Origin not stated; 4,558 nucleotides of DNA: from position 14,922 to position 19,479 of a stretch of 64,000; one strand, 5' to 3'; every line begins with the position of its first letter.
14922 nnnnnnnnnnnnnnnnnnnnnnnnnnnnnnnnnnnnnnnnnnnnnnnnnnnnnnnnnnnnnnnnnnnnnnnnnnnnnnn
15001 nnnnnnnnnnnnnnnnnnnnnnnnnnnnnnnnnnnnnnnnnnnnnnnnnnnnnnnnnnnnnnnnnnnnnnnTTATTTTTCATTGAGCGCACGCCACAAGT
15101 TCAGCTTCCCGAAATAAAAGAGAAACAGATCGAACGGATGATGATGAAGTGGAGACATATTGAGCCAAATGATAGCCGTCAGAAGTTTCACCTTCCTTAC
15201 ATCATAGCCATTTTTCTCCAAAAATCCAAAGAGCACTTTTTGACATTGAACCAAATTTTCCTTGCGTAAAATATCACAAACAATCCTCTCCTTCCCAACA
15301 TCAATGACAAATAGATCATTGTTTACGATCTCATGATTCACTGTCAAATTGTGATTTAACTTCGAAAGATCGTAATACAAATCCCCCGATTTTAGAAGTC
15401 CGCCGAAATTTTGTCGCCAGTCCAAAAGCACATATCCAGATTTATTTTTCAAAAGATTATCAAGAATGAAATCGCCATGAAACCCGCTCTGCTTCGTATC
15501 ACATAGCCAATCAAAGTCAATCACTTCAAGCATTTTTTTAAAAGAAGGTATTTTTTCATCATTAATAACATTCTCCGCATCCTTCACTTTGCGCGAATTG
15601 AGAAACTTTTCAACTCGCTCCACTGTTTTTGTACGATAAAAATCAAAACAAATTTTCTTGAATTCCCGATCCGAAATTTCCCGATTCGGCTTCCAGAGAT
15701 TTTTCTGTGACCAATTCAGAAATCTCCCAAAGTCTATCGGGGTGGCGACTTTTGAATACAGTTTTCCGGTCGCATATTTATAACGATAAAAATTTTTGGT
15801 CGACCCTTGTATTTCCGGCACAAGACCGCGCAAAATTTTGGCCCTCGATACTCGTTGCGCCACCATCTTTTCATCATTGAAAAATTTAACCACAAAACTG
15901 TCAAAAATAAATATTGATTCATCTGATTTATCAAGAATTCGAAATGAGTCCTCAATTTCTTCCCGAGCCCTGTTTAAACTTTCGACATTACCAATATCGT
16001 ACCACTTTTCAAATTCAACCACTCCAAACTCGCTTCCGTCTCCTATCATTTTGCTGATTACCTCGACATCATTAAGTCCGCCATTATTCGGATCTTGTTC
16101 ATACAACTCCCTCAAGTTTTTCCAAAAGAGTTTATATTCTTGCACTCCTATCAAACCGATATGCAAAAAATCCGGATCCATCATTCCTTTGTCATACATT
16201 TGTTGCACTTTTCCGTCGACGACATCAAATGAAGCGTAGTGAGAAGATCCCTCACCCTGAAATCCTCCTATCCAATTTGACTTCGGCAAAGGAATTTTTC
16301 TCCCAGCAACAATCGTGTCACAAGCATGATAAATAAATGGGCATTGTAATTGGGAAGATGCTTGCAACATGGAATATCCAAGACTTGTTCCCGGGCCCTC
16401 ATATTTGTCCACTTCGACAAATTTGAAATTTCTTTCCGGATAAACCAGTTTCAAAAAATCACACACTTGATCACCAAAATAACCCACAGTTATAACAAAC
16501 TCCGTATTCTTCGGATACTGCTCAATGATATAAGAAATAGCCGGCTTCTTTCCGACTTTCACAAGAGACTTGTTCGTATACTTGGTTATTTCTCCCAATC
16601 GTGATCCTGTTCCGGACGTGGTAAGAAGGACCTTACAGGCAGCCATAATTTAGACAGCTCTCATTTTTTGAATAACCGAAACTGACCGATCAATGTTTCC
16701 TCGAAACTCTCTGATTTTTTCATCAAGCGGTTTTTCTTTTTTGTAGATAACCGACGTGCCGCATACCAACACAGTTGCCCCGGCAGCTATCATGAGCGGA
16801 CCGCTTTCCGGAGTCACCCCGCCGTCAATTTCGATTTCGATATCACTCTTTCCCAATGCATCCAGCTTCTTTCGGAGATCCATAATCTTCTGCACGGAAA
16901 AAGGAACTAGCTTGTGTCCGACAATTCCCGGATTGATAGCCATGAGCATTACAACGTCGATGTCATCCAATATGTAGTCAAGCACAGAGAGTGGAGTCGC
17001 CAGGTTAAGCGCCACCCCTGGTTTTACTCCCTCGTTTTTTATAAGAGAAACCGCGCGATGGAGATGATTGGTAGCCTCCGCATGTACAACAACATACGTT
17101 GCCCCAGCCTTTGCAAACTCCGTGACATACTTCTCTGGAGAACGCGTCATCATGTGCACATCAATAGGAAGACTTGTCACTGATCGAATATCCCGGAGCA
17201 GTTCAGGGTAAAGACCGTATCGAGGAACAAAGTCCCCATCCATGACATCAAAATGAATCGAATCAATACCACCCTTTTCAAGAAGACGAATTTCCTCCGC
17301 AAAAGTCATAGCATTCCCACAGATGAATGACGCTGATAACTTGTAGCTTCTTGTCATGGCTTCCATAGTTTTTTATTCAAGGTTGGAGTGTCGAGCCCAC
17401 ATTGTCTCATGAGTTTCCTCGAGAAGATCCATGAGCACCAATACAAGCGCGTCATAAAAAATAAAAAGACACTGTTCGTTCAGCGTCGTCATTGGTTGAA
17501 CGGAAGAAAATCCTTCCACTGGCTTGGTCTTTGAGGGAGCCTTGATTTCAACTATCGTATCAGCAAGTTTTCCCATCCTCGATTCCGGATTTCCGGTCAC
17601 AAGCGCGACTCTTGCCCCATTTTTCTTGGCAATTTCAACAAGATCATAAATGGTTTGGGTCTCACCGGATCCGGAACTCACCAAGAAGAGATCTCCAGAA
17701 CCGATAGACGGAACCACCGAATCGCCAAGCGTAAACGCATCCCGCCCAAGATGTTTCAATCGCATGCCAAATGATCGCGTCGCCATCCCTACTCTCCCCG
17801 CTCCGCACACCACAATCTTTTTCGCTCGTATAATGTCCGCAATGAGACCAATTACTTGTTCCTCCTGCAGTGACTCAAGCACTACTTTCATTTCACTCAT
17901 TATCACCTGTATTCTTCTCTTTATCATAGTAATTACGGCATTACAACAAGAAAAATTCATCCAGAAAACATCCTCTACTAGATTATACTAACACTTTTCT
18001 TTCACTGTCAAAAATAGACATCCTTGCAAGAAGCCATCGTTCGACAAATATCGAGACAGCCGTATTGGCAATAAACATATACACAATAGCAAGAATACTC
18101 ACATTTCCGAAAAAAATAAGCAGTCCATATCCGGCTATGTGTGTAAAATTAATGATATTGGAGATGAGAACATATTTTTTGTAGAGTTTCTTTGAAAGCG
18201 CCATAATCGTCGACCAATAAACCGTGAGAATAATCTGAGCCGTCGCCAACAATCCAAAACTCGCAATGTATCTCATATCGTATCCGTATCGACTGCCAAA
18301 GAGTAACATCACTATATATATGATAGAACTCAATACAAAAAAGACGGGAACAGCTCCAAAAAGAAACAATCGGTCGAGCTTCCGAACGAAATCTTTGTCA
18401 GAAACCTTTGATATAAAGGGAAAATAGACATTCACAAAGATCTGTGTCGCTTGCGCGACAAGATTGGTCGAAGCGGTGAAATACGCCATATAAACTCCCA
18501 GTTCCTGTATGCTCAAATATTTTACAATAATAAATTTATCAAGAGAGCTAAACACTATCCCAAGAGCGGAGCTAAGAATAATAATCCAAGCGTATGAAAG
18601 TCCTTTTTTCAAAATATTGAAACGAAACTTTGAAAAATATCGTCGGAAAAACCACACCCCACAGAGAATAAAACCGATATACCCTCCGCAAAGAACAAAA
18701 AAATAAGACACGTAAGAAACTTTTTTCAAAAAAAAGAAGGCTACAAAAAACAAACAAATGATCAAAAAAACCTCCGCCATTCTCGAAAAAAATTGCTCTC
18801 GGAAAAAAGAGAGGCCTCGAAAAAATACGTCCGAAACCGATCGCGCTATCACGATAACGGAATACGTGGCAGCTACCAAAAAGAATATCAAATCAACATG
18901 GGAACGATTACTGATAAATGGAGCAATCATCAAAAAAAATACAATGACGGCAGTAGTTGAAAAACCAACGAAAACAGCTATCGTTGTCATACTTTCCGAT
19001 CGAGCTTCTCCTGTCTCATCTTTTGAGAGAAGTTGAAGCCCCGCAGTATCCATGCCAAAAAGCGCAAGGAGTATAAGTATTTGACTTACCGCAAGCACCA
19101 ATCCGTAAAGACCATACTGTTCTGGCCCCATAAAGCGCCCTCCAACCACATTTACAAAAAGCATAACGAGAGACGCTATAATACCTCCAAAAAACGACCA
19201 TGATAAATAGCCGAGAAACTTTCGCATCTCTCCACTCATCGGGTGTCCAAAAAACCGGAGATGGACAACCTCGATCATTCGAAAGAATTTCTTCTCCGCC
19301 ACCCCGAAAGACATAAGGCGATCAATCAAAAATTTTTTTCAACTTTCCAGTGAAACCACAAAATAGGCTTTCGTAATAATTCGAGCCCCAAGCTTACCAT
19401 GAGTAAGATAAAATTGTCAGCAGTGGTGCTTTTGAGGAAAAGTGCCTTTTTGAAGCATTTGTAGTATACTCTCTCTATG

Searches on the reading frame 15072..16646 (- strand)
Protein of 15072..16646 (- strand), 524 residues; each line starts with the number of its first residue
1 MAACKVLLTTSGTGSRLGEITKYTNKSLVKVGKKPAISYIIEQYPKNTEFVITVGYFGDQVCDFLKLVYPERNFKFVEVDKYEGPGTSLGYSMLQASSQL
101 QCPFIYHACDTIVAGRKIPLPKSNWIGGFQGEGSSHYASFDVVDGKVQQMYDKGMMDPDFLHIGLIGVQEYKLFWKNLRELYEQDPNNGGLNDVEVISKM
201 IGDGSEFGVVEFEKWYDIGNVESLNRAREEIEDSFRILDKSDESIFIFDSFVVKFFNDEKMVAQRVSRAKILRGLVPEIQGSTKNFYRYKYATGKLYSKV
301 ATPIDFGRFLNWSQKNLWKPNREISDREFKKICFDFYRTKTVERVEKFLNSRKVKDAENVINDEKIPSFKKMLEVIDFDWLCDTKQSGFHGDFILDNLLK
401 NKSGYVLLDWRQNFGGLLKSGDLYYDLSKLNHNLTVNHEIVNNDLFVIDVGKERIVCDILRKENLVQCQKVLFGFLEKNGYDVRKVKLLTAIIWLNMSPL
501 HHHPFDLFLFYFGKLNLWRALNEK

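Call 4: search_protein_families(library=pfam, proteins=[window:15072-16646:-], max_evalue=0.001)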
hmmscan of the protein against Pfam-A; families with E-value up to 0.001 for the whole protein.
window:15072-16646:- (524 aa): 1 family
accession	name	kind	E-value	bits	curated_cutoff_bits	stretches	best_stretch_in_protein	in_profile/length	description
PF00483.29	NTP_transferase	-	1.6e-05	25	21.2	0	184-233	193-244/245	Nucleotidyl transferase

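Call 5: search_protein_families(library=ncbifam, proteins=[window:15072-16646:-], max_evalue=0.01)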
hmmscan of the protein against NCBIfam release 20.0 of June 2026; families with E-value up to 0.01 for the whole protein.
window:15072-16646:- (524 aa): 7 families
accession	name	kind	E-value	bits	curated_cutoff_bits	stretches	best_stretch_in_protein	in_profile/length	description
TIGR03992.1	Arch_glmU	subfamily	2.1e-11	43.3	292.1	1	7-220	4-216/393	bifunctional sugar-1-phosphate nucleotidylyltransferase/acetyltransferase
NF041313.1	UDPGP_AglF_Halo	equivalog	1.2e-07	31.4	400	1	8-115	5-110/234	UTP--glucose-1-phosphate uridylyltransferase AglF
TIGR02623.1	G1P_cyt_trans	equivalog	4.1e-06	26.4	300.25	1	5-65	2-64/255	glucose-1-phosphate cytidylyltransferase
NF045761.1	NAMPUrTaseMurU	equivalog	7.3e-05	22.7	250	1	5-65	2-64/226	N-acetylmuramate alpha-1-phosphate uridylyltransferase MurU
TIGR01208.1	rmlA_long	equivalog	0.00019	20.4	320.25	1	5-67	1-66/353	glucose-1-phosphate thymidylyltransferase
NF041173.1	Sug_nt_acttase_Thmprot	equivalog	0.0011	18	600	1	5-219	2-215/405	bifunctional sugar-1-phosphate nucleotidylyltransferase/acetyltransferase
NF003670.0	PRK05293.1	equivalog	0.0015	17.5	470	0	171-249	194-276/382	glucose-1-phosphate adenylyltransferase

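Call 28: search_protein_families(library=pfam, proteins=[window:15072-16646:-], max_evalue=0.1)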
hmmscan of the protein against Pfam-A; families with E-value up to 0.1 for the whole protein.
window:15072-16646:- (524 aa): 3 families
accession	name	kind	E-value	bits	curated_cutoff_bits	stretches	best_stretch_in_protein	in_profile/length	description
PF00483.29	NTP_transferase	-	1.6e-05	25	21.2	0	184-233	193-244/245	Nucleotidyl transferase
PF01636.29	APH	-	0.012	15.8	23.2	1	385-430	167-209/239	Phosphotransferase enzyme family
PF12804.13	NTP_transf_3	-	0.014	16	27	1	11-111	6-96/160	MobA-like NTP transferase domain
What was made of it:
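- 15072..16646 (-): Fusion of a LicC/RmlA/HddC-like nucleotidyltransferase (aa 1-~240) and an APH-like kinase (aa ~250-524, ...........DWR motif). It is a constant partner of the methyltransferase. Pfam APH, E 0.012 (call 28).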

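Call 31: search_solved_structures(query=window:15072-16646:-, max_evalue=1, show_alignments=0)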
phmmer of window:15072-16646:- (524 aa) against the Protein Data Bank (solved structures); distinct sequences matched with E-value up to 1: 5.
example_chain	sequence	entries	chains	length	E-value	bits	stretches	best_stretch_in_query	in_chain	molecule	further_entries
1jyk_A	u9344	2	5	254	6.5e-06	28.2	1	5-84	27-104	CTP:phosphocholine Cytidylyltransferase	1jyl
3hl3_A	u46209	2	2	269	0.0012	20.7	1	3-59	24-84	Glucose-1-phosphate thymidylyltransferase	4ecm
1tzf_A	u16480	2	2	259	0.014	17.2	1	3-64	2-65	Glucose-1-phosphate cytidylyltransferase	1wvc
4y7t_A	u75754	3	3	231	0.21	13.3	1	5-65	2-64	Nucleotidyl transferase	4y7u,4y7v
6if8_A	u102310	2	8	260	0.21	13.3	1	136-173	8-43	5'-methylthioadenosine/S-adenosylhomocysteine nucleosidase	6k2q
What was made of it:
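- Closest known: AmgK-MurU. Same: There are weak MurU and LicC similarities (calls 5, 31).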

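Call 49: search_solved_structures(query=A3, max_evalue=0.1, show_alignments=0)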
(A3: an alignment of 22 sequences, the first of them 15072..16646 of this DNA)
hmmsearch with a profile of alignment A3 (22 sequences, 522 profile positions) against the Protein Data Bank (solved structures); distinct sequences matched with E-value up to 0.1: 53.
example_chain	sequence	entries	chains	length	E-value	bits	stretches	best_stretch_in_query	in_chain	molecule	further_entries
1jyk_A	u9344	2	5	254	3.4e-10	42.3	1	3-149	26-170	CTP:phosphocholine Cytidylyltransferase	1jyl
3hl3_A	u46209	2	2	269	1.1e-09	40.6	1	3-228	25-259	Glucose-1-phosphate thymidylyltransferase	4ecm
1tzf_A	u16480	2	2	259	5e-08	35.1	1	1-68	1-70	Glucose-1-phosphate cytidylyltransferase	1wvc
5z09_A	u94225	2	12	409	4.6e-07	31.9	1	4-224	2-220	Dual sugar-1-phosphate nucleotidylyltransferase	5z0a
2ggo_A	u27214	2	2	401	1e-06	30.8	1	4-224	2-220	401aa long hypothetical glucose-1-phosphate thymidylyltransferase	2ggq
3juj_A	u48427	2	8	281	1.6e-06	30.2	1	2-69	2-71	UDP-glucose pyrophosphorylase (GalU)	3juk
5xhw_A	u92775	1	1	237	3.1e-06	29.2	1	2-156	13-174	Putative 6-deoxy-D-mannoheptose pathway protein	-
6jq8_A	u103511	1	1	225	8.6e-06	27.7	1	3-156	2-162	Putative 6-deoxy-D-mannoheptose pathway protein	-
6mnu_A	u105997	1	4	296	8.8e-06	27.7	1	4-129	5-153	UTP--glucose-1-phosphate uridylyltransferase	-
2xme_A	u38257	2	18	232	4.6e-05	25.3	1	3-118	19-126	CTP-INOSITOL-1-PHOSPHATE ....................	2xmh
6pd1_A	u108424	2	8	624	6.9e-05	24.7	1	3-229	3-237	Nucleotidyl transferase/aminotransferase, class V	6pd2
4y7t_A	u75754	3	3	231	9.7e-05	24.3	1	4-64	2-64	Nucleotidyl transferase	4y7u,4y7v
7x8j_A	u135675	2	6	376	0.00019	23.3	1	1-117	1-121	Mannose-1-phosphate guanylyltransferase 1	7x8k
4mnd_A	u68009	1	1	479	0.0002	23.2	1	3-118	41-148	CTP L-myo-inositol-1-phosphate cytidylyltransferase/CDP-L-myo-inositol myo-inositolphospho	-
4ho0_A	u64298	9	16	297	0.00021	23.1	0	6-37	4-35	Glucose-1-phosphate thymidylyltransferase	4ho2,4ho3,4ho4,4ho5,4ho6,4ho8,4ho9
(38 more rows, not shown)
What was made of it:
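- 15072..16646 (-): Profile A3 against PDB gives LicC at E 3e-10 and HddC at E 3e-6 (call 49).
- Closest known: GDP-D-glycero-alpha-D-manno-heptose pathway. Same: The nucleotidyltransferase domain detectably resembles HddC (call 49).
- The nucleotidyltransferase domain resembles sugar-1-P nucleotidyltransferases, including the heptose enzyme HddC (call 49). The best PDB match of the nucleotidyltransferase domain is LicC, a phospho-alcohol cytidylyltransferase (calls 31, 49). The best PDB match of the nucleotidyltransferase is the phosphocholine cytidylyltransferase LicC (calls 31, 49).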

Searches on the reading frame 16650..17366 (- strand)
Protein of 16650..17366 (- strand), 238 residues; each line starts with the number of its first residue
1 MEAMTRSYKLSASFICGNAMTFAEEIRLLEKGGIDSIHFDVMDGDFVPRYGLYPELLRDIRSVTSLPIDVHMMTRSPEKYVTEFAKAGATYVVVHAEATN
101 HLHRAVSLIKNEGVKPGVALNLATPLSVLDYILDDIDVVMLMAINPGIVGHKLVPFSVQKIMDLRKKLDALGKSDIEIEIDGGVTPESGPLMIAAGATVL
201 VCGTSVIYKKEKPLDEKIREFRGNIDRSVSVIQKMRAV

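Call 4: search_protein_families(library=pfam, proteins=[window:16650-17366:-], max_evalue=0.001)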
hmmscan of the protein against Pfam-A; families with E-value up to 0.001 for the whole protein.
window:16650-17366:- (238 aa): 1 family
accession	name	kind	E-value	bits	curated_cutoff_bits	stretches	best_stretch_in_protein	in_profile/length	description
PF00834.25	Ribul_P_3_epim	-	3.1e-59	200.2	21.1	1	10-206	2-197/198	Ribulose-phosphate 3 epimerase family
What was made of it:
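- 16650..17366 (-): Ribulose-phosphate/allulose-6-phosphate 3-epimerase-like ketose-phosphate epimerase. Pfam Ribul_P_3_epim, E 3e-59 (call 4).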

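Call 5: search_protein_families(library=ncbifam, proteins=[window:16650-17366:-], max_evalue=0.01)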
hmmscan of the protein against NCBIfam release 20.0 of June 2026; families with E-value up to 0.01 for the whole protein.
window:16650-17366:- (238 aa): 7 families
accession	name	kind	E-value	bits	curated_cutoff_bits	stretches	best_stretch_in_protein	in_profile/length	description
TIGR01163.1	rpe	equivalog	5.5e-62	208.9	212.6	1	10-219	2-208/211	ribulose-phosphate 3-epimerase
NF004076.0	PRK05581.1-4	subfamily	6.9e-53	179.1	165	1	7-218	4-214/221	ribulose-phosphate 3-epimerase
NF007266.0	PRK09722.1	equivalog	4.9e-47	160.3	271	1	7-231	2-225/230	D-allulose 6-phosphate 3-epimerase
NF005944.0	PRK08005.1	equivalog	6.1e-25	87.7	376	1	12-206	5-194/210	ribulose-phosphate 3 epimerase family protein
NF010658.0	PRK14057.1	equivalog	1.4e-19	70.6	530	1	3-223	15-239/254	epimerase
NF005986.0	PRK08091.1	equivalog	1.2e-17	64.6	264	1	6-210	11-214/229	ribulose-phosphate 3-epimerase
NF005442.0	PRK07028.1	equivalog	0.0025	16.5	593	1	84-231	77-216/430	bifunctional hexulose-6-phosphate synthase/ribonuclease regulator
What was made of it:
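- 16650..17366 (-): TIGR01163 scores 208.9 against a cutoff of 212.6 (call 5).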

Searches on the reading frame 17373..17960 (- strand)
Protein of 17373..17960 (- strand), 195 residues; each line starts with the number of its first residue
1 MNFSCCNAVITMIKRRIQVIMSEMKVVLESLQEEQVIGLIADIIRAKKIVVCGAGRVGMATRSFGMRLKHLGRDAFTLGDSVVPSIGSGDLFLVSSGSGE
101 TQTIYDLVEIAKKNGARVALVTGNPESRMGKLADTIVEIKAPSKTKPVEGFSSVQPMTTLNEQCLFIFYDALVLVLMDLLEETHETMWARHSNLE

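Call 4: search_protein_families(library=pfam, proteins=[window:17373-17960:-], max_evalue=0.001)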
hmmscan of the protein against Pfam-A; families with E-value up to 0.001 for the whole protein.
window:17373-17960:- (195 aa): 2 families
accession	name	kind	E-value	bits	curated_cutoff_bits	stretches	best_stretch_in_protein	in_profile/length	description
PF01380.27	SIS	-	4.3e-13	49.7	25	1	43-163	2-127/131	SIS domain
PF13580.11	SIS_2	-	0.00015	22.2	27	0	86-123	101-138/138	SIS domain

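Call 5: search_protein_families(library=ncbifam, proteins=[window:17373-17960:-], max_evalue=0.01)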
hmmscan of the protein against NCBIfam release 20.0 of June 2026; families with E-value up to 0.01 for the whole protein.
window:17373-17960:- (195 aa): 20 families
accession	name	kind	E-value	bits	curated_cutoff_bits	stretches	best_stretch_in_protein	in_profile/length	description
TIGR03127.2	RuMP_HxlB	equivalog_domain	2.2e-55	187.3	160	1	18-195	2-178/178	6-phospho-3-hexuloisomerase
NF041755.1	RuMP_HxlAB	equivalog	2.5e-46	158.4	500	1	14-195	214-391/391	bifunctional 3-hexulose-6-phosphate synthase/6-phospho-3-hexuloisomerase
NF040776.2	AlsR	equivalog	2.6e-08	33.1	400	1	86-150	174-236/279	transcriptional repressor AlsR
NF008458.0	PRK11337.1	equivalog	2.9e-08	33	378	1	88-143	188-243/293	MurR/RpiR family transcriptional regulator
NF008141.0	PRK10892.1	equivalog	1.5e-07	31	505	1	47-177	50-179/328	arabinose-5-phosphate isomerase KdsD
TIGR00393.1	kpsF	subfamily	3.8e-07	30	203.7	1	48-177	2-130/268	KpsF/GutQ family sugar-phosphate isomerase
NF008590.0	PRK11557.1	equivalog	2.6e-06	27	355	1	20-155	106-246/282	MurR/RpiR family transcriptional regulator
NF008581.0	PRK11543.1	equivalog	4.4e-06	25.9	481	1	8-178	4-173/321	arabinose-5-phosphate isomerase GutQ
NF010701.0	PRK14101.1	equivalog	1.7e-05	23.2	920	1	28-141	450-567/638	bifunctional transcriptional regulator/glucokinase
NF001628.0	PRK00414.1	equivalog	2.3e-05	24.1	265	1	85-142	107-163/192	D-sedoheptulose 7-phosphate isomerase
TIGR02128.1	G6PI_arch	equivalog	0.00039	19.4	213.9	1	35-144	9-122/308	bifunctional phosphoglucose/phosphomannose isomerase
NF010546.0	PRK13936.1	equivalog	0.00059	19.7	276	0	88-145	111-169/197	phosphoheptose isomerase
NF008451.0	PRK11302.1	subfamily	0.00061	19.3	296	1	18-145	100-231/286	transcriptional regulator HexR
NF003915.0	PRK05441.1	subfamily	0.00092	18.3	168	1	86-142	129-185/300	N-acetylmuramic acid 6-phosphate etherase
NF002805.0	PRK02947.1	subfamily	0.0015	17.8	135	1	86-124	105-143/247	sugar isomerase domain-containing protein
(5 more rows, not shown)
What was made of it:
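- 17373..17960 (-): SIS-domain sugar-phosphate isomerase of the 6-phospho-3-hexuloisomerase type. TIGR03127 scores 187.3 against a cutoff of 160 (call 5).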

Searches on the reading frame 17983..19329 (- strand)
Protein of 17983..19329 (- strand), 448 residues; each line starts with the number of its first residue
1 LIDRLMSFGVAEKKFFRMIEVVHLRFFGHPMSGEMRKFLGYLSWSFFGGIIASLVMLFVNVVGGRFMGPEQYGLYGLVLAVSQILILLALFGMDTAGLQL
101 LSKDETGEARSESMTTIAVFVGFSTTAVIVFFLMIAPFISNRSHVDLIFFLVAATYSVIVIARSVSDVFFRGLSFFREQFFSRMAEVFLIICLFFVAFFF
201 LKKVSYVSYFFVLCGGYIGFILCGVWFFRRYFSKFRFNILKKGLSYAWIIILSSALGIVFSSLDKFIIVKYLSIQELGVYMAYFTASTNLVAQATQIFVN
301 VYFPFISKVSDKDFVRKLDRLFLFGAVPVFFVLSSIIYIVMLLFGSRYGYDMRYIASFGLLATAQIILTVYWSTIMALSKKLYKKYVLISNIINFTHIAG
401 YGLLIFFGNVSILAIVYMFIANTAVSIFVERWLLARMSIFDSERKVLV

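Call 4: search_protein_families(library=pfam, proteins=[window:17983-19329:-], max_evalue=0.001)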
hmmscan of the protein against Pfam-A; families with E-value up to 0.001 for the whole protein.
window:17983-19329:- (448 aa): 2 families
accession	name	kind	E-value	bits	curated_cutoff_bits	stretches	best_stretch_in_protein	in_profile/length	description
PF01943.22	Polysacc_synt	-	9.2e-21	74.9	28.2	1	43-309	6-273/274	Polysaccharide biosynthesis protein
PF13440.11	Polysacc_synt_3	-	7.7e-15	55.3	23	1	65-348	4-288/293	Polysaccharide biosynthesis protein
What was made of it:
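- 17983..19329 (-): Wzx-type flippase. It is the first gene of the 11-gene minus-strand operon. Pfam Polysacc_synt, E 9e-21 (call 4).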

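Call 6: search_protein_families(library=ncbifam, proteins=[window:17983-19329:-], max_evalue=0.01)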
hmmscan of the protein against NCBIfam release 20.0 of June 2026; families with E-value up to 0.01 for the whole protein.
window:17983-19329:- (448 aa): 3 families
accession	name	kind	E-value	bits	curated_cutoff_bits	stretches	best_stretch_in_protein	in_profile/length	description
NF050818.1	PolSacchBiosHfsF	equivalog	2.3e-05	23.6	700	0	234-286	197-249/468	polysaccharide biosynthesis protein HfsF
NF047674.1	TeichurnBiosyTuaB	equivalog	0.00038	19.6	580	1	36-438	6-407/469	teichuronic acid biosynthesis protein TuaB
NF007773.0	PRK10459.1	equivalog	0.0093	15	273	0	42-437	11-405/492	MOP flippase family protein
